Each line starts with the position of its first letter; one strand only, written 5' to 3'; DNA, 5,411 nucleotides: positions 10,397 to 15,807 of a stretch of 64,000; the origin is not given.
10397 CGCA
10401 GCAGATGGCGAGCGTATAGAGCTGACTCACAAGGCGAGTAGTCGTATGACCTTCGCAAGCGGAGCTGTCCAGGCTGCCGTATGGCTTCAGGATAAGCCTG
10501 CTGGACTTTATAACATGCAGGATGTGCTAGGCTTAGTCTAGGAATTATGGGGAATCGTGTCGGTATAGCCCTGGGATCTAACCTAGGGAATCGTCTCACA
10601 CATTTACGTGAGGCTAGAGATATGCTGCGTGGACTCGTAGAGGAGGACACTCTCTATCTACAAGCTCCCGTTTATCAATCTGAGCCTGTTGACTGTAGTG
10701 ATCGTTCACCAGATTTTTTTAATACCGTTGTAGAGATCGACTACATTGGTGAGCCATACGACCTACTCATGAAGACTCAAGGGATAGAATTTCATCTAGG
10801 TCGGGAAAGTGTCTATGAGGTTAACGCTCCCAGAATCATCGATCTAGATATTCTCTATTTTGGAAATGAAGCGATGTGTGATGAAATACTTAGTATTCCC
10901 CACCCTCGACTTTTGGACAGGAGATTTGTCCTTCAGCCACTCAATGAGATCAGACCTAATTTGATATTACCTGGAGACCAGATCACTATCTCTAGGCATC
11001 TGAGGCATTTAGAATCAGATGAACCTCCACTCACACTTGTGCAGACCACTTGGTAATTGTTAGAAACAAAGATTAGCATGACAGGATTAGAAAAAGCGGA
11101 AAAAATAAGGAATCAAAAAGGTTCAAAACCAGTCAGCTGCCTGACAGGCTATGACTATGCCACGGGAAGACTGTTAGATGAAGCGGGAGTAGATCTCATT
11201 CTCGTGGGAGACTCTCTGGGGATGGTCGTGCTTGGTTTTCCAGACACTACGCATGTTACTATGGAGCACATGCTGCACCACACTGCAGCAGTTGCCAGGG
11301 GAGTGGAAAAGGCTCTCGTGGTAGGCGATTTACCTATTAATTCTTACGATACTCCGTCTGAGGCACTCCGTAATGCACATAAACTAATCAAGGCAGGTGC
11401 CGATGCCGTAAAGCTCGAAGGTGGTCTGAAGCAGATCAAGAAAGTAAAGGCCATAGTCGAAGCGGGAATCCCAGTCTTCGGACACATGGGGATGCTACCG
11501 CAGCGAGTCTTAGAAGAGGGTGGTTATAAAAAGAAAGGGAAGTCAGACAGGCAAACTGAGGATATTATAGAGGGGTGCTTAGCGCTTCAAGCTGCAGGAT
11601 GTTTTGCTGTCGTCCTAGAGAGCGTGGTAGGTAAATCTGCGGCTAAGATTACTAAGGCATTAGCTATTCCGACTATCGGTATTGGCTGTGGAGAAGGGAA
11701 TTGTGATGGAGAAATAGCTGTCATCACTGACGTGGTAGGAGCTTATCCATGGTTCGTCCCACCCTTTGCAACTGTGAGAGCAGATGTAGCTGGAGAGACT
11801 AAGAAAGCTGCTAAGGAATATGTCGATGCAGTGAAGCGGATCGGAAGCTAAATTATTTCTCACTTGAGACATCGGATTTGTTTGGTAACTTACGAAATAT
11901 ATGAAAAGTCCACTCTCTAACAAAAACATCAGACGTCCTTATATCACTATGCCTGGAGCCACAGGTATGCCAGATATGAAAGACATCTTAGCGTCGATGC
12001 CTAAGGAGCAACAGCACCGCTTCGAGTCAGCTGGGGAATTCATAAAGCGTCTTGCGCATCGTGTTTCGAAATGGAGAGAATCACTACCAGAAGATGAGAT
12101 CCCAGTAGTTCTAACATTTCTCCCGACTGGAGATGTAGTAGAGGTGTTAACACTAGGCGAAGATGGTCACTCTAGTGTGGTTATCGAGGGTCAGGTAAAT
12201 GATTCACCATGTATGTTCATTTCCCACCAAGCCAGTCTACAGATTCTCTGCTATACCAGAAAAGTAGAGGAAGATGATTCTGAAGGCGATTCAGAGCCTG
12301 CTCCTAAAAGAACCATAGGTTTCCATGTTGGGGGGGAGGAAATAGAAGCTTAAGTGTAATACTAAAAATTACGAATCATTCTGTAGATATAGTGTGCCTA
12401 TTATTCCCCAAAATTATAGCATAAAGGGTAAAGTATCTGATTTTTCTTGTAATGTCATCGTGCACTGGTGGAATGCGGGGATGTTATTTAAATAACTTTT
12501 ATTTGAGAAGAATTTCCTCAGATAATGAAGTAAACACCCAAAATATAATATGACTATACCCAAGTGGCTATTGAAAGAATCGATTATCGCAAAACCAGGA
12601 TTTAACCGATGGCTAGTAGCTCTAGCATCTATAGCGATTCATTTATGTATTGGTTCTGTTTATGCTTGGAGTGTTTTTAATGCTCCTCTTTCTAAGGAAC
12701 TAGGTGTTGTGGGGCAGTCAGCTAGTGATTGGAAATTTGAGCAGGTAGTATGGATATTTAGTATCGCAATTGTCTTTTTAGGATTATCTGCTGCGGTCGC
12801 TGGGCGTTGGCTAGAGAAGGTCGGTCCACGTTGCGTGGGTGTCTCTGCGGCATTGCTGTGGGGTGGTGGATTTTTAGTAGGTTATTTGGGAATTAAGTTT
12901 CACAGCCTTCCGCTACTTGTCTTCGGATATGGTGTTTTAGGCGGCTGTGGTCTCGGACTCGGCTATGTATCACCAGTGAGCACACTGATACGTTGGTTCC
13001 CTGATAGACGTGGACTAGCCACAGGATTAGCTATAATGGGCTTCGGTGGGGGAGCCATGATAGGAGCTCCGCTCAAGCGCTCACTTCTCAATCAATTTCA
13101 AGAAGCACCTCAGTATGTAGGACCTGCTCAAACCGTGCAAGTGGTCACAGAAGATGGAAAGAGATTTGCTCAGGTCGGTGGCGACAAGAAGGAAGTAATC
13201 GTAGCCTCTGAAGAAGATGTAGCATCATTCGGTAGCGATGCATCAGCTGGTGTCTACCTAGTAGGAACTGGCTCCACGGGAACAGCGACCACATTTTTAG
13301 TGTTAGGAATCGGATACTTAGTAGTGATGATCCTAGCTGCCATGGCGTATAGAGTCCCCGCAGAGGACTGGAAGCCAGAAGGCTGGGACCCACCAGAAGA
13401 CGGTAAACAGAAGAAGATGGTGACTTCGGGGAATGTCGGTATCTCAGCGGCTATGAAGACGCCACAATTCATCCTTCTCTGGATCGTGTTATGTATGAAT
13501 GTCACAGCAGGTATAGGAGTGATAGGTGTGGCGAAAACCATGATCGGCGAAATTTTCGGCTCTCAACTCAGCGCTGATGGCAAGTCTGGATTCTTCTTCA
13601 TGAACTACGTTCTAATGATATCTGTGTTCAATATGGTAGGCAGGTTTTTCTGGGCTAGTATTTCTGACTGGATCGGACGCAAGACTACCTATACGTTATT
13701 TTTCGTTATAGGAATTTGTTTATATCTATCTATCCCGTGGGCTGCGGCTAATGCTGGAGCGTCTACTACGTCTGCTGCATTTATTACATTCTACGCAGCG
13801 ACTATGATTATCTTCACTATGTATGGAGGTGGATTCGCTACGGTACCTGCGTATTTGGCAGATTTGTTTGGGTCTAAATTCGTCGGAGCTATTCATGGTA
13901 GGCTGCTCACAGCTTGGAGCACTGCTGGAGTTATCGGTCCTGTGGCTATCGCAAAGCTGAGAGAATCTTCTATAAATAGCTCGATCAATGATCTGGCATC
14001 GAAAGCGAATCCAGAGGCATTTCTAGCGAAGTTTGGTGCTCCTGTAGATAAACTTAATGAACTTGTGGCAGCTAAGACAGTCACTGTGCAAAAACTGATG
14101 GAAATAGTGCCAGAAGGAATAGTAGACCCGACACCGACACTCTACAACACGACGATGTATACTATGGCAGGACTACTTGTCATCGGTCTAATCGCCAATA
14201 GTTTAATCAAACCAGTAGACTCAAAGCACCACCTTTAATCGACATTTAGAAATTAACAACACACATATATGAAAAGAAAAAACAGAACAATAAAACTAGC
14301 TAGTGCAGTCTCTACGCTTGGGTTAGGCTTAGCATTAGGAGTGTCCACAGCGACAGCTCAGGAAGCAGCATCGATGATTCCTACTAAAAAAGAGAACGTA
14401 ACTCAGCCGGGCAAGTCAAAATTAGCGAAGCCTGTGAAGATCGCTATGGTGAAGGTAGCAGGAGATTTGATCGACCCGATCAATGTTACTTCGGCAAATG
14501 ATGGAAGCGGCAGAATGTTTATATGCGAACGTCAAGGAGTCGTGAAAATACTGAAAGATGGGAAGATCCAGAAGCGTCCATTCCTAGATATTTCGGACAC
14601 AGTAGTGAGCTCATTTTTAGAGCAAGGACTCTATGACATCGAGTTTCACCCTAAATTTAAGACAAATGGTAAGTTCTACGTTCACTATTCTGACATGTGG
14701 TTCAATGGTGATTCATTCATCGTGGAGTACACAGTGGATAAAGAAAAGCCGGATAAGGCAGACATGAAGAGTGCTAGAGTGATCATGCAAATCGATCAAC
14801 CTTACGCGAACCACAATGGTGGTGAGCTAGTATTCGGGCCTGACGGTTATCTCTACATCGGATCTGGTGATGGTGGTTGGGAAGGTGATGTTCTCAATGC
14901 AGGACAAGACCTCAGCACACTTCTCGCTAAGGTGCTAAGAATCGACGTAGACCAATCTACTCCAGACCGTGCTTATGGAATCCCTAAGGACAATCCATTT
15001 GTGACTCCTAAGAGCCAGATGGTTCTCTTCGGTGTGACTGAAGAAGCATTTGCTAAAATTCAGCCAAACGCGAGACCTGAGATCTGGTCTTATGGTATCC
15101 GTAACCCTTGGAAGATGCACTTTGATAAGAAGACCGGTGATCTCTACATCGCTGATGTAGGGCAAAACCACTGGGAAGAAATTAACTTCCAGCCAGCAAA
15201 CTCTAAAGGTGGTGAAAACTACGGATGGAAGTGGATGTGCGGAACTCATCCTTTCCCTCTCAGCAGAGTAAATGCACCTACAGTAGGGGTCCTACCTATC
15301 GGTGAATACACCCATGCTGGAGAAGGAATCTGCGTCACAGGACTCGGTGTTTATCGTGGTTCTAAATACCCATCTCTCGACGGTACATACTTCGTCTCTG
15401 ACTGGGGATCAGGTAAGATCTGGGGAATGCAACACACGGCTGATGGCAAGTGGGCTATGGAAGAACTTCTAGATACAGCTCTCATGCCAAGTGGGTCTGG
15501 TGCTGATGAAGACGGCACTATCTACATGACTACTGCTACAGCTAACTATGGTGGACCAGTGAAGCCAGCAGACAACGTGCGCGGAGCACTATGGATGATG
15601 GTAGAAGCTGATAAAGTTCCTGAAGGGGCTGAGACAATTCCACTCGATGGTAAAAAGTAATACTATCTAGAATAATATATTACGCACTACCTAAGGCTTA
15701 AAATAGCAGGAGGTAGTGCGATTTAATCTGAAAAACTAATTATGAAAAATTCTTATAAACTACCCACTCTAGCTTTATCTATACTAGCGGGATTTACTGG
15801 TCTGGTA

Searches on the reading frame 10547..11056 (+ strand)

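Call 13: search_protein_families(library=pfam, proteins=[window:10547-11056:+], max_evalue=0.001)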
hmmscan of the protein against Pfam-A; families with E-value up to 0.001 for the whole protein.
window:10547-11056:+ (169 aa): 1 family
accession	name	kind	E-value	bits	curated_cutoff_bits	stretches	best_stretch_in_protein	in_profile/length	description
PF01288.25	HPPK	-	1.6e-30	106.3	25.7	1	7-137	2-116/116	7,8-dihydro-6-hydroxymethylpterin-pyrophosphokinase (HPPK)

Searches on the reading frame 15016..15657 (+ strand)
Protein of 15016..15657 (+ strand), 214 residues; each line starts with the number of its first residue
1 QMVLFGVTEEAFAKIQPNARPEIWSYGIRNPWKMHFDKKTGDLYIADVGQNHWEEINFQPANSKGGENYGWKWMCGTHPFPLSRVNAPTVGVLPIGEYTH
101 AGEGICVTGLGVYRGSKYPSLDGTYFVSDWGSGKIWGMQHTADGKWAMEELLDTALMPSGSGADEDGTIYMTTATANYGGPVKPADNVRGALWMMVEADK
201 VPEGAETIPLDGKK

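Call 59: search_solved_structures(query=window:15016-15657:+, max_evalue=1, show_alignments=5)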
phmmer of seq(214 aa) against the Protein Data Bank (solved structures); distinct sequences matched with E-value up to 1: 7.
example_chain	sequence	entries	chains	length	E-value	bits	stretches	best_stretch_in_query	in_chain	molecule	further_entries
2g8s_A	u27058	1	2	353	8.1e-07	31.8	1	16-128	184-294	Glucose/sorbosone dehydrogenases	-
2ism_A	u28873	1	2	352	6.2e-06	28.9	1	18-79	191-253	Putative oxidoreductase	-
7cdy_A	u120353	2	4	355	0.00018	24.1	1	16-151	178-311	glucose dehydrogenase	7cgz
3a9g_A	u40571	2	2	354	0.021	17.3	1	17-76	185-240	Putative uncharacterized protein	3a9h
1rwi_B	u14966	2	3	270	0.023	17.2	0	152-193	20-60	Serine/threonine-protein kinase pknD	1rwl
5i1y_A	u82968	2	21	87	0.5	12.9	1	108-175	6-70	nvPizz2a-H16S58 | nvPizza2-H16S58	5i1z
4zcn_A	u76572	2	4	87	0.53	12.8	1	108-175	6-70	nvPizza2-S16S58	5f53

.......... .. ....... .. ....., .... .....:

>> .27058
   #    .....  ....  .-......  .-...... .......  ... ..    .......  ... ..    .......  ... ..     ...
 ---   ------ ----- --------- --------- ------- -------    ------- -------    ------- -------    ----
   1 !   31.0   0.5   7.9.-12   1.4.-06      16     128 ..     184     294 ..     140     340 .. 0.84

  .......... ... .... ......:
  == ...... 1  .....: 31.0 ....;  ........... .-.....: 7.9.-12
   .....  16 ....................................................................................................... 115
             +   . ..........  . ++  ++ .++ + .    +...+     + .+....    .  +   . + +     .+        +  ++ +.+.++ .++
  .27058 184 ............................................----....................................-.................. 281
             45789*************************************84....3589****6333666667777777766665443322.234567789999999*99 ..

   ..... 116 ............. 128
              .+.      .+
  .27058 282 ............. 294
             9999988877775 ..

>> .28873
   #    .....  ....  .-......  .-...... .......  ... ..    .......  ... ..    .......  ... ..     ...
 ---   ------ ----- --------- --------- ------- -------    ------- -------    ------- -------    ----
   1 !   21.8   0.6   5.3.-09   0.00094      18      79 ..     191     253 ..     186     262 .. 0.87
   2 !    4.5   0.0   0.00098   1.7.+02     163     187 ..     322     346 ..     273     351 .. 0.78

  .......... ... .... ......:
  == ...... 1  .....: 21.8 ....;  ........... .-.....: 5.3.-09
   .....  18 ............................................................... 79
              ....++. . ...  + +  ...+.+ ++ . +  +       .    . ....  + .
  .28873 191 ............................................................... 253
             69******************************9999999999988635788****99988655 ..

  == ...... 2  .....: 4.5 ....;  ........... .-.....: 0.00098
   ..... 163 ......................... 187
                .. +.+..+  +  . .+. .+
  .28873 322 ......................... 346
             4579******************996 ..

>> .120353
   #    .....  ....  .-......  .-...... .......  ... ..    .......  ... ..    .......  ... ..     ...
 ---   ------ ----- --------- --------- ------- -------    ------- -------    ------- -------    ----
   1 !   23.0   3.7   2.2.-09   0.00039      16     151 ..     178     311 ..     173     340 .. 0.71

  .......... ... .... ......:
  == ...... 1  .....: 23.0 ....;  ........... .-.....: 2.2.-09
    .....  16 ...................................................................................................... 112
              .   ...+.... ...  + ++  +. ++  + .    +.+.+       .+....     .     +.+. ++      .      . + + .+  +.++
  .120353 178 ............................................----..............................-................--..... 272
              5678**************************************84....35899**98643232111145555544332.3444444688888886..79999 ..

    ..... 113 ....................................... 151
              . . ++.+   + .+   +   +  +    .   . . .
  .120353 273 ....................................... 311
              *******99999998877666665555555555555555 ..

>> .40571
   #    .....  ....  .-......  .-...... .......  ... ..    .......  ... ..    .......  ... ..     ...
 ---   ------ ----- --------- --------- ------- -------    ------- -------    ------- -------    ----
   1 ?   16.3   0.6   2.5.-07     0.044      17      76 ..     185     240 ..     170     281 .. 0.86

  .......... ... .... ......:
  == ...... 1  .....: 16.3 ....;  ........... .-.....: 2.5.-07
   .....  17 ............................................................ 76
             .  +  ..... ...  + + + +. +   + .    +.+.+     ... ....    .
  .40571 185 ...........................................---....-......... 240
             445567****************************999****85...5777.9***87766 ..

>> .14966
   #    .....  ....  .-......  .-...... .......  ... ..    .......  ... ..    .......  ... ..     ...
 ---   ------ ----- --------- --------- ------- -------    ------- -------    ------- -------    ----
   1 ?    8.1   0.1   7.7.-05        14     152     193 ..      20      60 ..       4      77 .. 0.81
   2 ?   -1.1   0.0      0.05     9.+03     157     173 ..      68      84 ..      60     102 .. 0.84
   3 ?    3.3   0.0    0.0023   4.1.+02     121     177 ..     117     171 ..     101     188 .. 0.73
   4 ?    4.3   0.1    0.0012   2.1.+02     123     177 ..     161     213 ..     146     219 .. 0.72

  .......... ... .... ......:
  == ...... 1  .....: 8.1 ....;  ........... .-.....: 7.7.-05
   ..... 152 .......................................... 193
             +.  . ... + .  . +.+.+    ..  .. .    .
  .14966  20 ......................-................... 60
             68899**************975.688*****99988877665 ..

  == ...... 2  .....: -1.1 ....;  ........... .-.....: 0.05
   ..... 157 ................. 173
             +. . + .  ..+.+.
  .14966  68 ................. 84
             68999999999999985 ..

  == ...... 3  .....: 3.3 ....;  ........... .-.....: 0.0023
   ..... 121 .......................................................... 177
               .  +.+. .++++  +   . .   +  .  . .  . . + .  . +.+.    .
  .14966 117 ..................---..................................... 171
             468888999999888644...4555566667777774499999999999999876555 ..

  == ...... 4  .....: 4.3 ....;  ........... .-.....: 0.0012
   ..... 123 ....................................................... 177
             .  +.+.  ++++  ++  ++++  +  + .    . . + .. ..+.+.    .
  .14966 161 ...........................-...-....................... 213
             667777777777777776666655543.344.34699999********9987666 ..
